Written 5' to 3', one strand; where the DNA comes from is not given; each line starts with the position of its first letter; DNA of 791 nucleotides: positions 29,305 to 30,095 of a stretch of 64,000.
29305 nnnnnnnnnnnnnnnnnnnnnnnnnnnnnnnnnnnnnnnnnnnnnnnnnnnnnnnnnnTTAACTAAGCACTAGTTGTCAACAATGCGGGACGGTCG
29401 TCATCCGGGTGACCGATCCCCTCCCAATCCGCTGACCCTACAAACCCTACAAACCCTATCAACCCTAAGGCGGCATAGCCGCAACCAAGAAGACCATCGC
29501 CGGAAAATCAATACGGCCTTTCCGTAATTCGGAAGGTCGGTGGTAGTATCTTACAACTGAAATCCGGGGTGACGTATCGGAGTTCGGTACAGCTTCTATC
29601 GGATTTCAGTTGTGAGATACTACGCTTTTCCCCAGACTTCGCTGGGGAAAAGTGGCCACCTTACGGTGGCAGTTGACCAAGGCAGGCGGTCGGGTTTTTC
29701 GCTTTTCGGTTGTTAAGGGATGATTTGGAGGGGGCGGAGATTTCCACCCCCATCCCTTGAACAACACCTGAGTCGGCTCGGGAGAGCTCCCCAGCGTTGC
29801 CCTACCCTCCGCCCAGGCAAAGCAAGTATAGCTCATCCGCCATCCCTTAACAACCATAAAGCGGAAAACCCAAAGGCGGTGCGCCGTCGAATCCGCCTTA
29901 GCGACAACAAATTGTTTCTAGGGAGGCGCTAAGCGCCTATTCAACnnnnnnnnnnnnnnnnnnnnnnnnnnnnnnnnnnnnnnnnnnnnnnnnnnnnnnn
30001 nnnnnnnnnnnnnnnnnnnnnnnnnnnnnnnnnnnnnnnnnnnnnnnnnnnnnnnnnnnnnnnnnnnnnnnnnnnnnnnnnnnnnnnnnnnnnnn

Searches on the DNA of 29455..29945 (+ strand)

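Call 55: search_dna_similar(query=window:29455-29945:+, collection=plasmids, mode=distant, max_evalue=1, max_rows=15)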
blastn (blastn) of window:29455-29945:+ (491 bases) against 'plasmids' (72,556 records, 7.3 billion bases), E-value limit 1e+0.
No match.

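Call 56: search_dna_similar(query=window:29455-29945:+, collection=phages, mode=distant, max_evalue=1, max_rows=15)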
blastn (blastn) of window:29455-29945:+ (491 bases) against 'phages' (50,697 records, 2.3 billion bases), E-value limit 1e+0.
No match.

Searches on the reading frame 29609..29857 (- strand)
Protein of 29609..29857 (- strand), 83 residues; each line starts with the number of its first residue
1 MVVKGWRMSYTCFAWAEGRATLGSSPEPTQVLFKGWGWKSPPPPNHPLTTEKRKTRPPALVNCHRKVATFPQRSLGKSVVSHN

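Call 22: find_homologous_proteins(query=window:29609-29857:-, max_evalue=0.01)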
Query seq(83 aa) (83 aa): 3 proteins with E <= 0.01 among 4 candidates.
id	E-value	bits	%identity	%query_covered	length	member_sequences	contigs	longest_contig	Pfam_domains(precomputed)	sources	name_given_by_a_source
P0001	3.2e-43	163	95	92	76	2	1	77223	-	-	-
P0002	2.8e-13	68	97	41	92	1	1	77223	-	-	-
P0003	4.8e-13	67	71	58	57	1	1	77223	-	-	-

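Call 32: find_encoding_contigs(protein=P0001, flank=10000, max_places=5)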
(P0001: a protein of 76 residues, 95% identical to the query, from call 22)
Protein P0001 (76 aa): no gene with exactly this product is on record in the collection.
